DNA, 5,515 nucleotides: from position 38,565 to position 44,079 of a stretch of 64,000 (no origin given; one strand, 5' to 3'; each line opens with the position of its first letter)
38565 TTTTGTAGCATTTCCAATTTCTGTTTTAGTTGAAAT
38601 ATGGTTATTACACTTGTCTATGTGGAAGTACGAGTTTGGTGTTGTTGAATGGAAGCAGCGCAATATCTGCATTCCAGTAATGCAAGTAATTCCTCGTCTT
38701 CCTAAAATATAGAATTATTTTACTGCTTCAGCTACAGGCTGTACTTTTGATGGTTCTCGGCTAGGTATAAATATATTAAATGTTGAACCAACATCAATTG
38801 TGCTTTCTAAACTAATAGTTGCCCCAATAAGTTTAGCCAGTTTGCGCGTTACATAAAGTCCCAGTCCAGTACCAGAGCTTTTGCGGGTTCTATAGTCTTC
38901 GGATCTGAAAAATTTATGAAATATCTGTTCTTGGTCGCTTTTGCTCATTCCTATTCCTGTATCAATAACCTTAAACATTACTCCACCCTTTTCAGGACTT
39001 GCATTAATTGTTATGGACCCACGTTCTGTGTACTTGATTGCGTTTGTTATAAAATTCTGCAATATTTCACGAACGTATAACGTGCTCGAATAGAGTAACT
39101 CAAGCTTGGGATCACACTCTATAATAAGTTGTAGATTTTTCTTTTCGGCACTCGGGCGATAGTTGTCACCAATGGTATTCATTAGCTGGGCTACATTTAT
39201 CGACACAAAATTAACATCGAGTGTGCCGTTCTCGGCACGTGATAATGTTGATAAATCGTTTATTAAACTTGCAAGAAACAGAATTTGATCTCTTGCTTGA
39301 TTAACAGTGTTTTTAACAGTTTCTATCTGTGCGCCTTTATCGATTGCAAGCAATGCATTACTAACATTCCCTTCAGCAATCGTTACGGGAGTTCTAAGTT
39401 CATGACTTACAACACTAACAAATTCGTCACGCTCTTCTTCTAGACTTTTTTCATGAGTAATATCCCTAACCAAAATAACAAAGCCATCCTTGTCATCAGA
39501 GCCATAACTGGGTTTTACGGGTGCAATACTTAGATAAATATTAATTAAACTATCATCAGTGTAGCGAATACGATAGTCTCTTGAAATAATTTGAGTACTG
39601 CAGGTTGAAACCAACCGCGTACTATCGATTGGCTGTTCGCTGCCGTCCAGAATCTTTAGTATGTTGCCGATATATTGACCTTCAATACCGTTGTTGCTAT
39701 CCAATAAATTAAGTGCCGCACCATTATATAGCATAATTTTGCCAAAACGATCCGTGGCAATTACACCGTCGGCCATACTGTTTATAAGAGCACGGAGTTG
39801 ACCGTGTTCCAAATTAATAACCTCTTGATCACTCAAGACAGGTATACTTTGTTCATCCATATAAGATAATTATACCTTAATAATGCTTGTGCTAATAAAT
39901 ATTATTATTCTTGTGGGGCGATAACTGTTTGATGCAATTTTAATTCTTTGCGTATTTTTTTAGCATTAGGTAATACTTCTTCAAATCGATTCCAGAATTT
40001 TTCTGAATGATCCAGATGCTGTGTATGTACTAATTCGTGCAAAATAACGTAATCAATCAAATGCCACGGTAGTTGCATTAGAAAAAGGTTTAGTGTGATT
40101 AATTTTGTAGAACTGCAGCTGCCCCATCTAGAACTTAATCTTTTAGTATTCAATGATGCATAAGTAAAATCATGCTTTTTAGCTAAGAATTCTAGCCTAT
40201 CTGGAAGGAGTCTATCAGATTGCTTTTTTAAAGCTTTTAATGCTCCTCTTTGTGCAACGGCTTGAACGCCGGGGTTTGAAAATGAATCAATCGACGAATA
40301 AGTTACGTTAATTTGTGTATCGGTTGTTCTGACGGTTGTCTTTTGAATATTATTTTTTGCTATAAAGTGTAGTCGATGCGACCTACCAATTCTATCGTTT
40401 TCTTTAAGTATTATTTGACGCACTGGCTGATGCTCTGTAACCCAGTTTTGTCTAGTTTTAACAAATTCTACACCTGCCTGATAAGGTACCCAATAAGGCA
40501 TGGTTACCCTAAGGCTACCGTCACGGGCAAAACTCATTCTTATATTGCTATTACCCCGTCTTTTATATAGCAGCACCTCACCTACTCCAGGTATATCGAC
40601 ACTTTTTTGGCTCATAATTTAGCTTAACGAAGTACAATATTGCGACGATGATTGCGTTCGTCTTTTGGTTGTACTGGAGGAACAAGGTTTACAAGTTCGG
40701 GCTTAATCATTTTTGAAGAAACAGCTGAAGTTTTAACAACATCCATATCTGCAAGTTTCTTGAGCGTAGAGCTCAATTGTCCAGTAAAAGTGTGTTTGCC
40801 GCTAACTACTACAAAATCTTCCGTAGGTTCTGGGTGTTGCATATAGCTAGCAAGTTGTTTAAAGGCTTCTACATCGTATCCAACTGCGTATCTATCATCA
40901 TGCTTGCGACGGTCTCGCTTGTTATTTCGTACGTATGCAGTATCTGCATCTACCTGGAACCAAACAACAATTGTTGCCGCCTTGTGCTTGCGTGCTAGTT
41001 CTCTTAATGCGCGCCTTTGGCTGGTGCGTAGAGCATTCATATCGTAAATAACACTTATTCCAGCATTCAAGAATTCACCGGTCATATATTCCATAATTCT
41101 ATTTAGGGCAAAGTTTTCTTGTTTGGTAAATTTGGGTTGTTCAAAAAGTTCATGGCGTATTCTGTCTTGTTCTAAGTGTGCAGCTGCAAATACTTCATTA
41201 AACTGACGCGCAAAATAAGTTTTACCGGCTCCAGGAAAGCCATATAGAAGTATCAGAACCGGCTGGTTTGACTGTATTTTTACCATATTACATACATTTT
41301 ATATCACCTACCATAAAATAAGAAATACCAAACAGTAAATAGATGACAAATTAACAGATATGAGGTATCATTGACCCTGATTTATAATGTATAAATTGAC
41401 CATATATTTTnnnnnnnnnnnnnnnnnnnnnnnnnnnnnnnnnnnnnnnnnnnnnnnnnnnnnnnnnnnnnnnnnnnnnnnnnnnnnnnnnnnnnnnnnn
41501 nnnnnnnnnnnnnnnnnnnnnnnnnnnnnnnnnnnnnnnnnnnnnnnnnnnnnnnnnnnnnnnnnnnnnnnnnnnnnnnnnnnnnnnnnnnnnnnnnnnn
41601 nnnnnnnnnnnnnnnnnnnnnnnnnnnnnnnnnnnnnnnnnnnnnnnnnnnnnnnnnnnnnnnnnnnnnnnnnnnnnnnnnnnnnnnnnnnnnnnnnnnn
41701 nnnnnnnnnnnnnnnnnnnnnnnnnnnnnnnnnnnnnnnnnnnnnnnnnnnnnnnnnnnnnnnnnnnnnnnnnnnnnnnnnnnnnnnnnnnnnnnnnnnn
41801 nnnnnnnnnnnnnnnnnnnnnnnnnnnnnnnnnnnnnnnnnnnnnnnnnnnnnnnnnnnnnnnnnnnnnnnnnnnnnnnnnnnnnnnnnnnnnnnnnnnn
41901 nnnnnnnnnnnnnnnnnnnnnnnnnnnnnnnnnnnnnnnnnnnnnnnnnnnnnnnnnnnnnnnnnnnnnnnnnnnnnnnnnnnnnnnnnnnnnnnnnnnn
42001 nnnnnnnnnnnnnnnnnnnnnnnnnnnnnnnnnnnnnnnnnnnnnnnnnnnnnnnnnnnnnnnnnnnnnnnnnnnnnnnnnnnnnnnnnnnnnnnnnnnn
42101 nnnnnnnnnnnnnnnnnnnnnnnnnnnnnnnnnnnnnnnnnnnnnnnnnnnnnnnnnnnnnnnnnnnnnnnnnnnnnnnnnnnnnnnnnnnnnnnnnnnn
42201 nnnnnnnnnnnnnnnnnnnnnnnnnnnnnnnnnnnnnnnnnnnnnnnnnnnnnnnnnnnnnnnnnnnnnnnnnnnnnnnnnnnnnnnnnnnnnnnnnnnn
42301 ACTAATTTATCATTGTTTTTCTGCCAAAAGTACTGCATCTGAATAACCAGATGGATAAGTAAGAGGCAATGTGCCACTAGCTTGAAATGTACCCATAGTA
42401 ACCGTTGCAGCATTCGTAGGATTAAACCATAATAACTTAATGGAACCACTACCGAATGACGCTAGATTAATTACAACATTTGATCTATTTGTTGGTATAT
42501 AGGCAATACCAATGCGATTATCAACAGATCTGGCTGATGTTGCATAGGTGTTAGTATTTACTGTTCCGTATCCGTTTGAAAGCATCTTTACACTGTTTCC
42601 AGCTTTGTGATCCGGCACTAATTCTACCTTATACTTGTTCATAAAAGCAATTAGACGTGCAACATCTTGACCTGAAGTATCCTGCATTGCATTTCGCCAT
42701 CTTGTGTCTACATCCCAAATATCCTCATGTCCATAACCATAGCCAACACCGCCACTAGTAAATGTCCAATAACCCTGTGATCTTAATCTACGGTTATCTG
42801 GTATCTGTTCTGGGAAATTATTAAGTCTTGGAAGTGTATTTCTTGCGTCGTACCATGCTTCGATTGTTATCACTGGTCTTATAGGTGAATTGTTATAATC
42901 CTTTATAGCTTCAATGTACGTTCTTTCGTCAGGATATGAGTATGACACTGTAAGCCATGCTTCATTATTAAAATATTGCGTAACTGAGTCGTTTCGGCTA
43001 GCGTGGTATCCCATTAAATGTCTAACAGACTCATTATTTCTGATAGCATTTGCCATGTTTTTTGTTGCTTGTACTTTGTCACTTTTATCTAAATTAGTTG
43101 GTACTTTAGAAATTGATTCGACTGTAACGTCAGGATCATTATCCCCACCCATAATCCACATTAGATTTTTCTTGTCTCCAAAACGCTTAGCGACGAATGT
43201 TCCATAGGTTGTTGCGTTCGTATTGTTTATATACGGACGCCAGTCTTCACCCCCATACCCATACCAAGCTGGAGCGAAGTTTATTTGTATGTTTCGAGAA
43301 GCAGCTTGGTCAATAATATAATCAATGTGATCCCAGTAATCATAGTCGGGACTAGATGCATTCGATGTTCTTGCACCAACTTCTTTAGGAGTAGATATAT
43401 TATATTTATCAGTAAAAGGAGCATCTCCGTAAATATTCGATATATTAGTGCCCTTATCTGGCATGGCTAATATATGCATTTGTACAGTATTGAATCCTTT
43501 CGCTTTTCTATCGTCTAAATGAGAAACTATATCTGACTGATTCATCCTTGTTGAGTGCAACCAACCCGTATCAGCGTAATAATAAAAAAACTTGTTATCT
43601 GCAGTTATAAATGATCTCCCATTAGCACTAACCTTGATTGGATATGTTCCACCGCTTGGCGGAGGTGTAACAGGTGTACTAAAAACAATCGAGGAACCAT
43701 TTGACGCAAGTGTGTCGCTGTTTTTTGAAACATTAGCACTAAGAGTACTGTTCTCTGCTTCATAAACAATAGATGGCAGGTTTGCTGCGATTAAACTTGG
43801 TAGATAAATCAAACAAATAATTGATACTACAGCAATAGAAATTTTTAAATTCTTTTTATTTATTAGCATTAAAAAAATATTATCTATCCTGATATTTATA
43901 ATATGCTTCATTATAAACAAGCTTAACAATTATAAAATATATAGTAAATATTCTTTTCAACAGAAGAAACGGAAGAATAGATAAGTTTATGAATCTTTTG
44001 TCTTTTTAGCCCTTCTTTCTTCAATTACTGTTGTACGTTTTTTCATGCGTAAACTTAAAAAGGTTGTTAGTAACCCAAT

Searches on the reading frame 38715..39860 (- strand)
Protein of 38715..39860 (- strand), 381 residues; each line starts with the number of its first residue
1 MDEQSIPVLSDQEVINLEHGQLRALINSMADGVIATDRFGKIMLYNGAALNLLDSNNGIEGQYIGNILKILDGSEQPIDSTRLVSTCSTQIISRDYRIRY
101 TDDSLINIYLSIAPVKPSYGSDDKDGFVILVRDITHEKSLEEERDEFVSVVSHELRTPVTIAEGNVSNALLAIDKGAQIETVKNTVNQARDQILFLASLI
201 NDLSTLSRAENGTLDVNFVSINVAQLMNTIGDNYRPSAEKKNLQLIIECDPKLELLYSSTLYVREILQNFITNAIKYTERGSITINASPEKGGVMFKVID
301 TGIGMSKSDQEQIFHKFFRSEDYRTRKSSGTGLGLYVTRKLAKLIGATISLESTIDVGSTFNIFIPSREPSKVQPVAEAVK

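Call 45: search_protein_families(library=pfam, proteins=[window:38715-39860:-], max_evalue=0.001)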
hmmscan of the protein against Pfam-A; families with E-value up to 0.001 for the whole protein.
window:38715-39860:- (381 aa): 7 families
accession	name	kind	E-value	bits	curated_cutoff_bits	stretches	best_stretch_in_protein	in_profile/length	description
PF02518.31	HATPase_c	-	5.2e-26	91.7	26.4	1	263-368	6-110/111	Histidine kinase-, DNA gyrase B-, and HSP90-like ATPase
PF00512.31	HisKA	-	5e-10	39.7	26.9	1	144-212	2-66/66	His Kinase A (phospho-acceptor) domain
PF13188.13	PAS_8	-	6.3e-06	26.4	21.8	1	21-76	2-55/65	PAS domain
PF00989.32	PAS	-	6.5e-05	23.4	22.6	1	21-53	2-34/113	PAS fold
PF13589.12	HATPase_c_3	-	0.00014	22.3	25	1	266-335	6-77/137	Histidine kinase-, DNA gyrase B-, and HSP90-like ATPase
PF13581.12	HATPase_c_2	-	0.00021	21.7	27.4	1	258-343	31-110/127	Histidine kinase-like ATPase domain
PF13426.13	PAS_9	-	0.00057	20.6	27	0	31-135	2-102/103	PAS domain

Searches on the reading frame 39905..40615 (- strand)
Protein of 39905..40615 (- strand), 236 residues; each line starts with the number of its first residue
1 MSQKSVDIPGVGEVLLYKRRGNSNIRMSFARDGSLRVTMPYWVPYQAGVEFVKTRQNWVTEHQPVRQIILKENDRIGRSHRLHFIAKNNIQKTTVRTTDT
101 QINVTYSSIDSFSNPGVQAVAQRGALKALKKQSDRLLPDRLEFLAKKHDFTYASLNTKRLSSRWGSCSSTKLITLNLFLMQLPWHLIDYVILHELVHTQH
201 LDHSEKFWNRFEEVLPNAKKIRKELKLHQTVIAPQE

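Call 71: search_protein_families(library=pfam, proteins=[window:39905-40615:-], max_evalue=0.001)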
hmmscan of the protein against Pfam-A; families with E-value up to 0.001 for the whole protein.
window:39905-40615:- (236 aa): 2 families
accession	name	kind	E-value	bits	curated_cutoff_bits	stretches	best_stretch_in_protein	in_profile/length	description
PF01863.23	YgjP-like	-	7e-40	137.7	26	1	24-227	2-206/207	YgjP-like, metallopeptidase domain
PF08325.16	WLM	-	0.00027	21.5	26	1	182-220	78-116/190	WLM domain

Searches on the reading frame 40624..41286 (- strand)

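Call 71: search_protein_families(library=pfam, proteins=[window:40624-41286:-], max_evalue=0.001)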
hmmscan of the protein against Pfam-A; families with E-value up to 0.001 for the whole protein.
window:40624-41286:- (220 aa): 4 families
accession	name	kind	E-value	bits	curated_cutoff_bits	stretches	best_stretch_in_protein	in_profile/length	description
PF13671.12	AAA_33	-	7.5e-21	75.4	27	1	11-142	1-136/143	AAA domain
PF08433.16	KTI12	-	1.1e-12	48.4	22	1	11-154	3-142/271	Chromatin associated protein KTI12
PF01583.26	APS_kinase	-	2.2e-07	31.5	21.1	1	9-123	2-120/152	Adenylylsulphate kinase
PF06414.18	Zeta_toxin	-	2.4e-06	27.6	22.3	1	5-127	12-146/199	Zeta toxin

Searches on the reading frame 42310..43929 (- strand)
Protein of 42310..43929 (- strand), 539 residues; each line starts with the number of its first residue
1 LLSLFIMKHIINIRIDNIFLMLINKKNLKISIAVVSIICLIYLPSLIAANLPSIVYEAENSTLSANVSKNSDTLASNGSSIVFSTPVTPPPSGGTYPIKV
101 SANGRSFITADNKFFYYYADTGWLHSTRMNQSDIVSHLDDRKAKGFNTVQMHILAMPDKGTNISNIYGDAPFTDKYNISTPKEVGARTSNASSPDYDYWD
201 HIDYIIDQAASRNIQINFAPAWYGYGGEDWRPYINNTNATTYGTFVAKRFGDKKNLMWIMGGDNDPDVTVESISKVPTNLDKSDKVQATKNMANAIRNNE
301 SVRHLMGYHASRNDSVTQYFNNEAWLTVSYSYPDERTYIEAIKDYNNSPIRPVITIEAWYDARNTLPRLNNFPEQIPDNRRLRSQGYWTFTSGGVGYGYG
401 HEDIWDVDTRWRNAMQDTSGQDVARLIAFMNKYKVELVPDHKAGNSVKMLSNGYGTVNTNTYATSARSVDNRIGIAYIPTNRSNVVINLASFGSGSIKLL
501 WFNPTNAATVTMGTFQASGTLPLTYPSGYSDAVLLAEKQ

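Call 50: find_homologous_proteins(query=window:42310-43929:-, max_evalue=1e-50)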
Query window:42310-43929:- (539 aa): 20 proteins with E <= 1e-50 among 5686 candidates.
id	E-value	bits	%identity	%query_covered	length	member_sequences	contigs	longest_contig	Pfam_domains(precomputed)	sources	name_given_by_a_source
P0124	0.0e+0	1218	100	99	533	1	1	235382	PF13204.14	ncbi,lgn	-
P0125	4.1e-193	661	56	97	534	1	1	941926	PF12904.14,PF13204.14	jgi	jgi:hypothetical protein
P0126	1.1e-186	640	55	95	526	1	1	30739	PF12904.14,PF13204.14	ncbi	-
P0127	7.3e-169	581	49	96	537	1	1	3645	PF12904.14,PF13204.14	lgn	-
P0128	4.1e-131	456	48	82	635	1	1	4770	PF13204.14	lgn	-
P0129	1.2e-128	448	47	82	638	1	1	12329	PF13204.14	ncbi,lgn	ncbi:DUF4038 domain-containing protein [Pyxidicoccus sp. 3LFB2]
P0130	5.7e-128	446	46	82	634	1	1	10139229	PF12904.14,PF13204.14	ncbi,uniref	ncbi:DUF4038 domain-containing protein [Corallococcus exercitus]|uniref:apiosidase-like domain-conta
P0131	4.6e-127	443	46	82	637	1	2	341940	PF12904.14,PF13204.14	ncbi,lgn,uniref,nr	ncbi:DUF4038 domain-containing protein [Corallococcus sp. ZKHCc1 1396]|uniref:DUF4038 domain-contain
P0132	7.1e-115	403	44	83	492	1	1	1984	PF13204.14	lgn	-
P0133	2.9e-113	397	44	82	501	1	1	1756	PF13204.14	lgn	-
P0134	1.3e-108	382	42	85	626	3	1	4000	PF12904.14,PF13204.14,PF11721.15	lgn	-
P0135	1.1e-106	376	42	82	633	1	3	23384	PF13204.14,PF11721.15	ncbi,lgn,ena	-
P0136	2.7e-97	345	39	89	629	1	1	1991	PF12904.14,PF13204.14,PF11721.15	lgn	-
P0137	6.6e-97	343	40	82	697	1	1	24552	PF13204.14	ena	-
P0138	8.6e-94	333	38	82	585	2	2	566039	PF13204.14,PF11721.15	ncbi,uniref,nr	ncbi:DUF4038 domain-containing protein [Cellulomonas marina]|uniref:apiosidase-like domain-containin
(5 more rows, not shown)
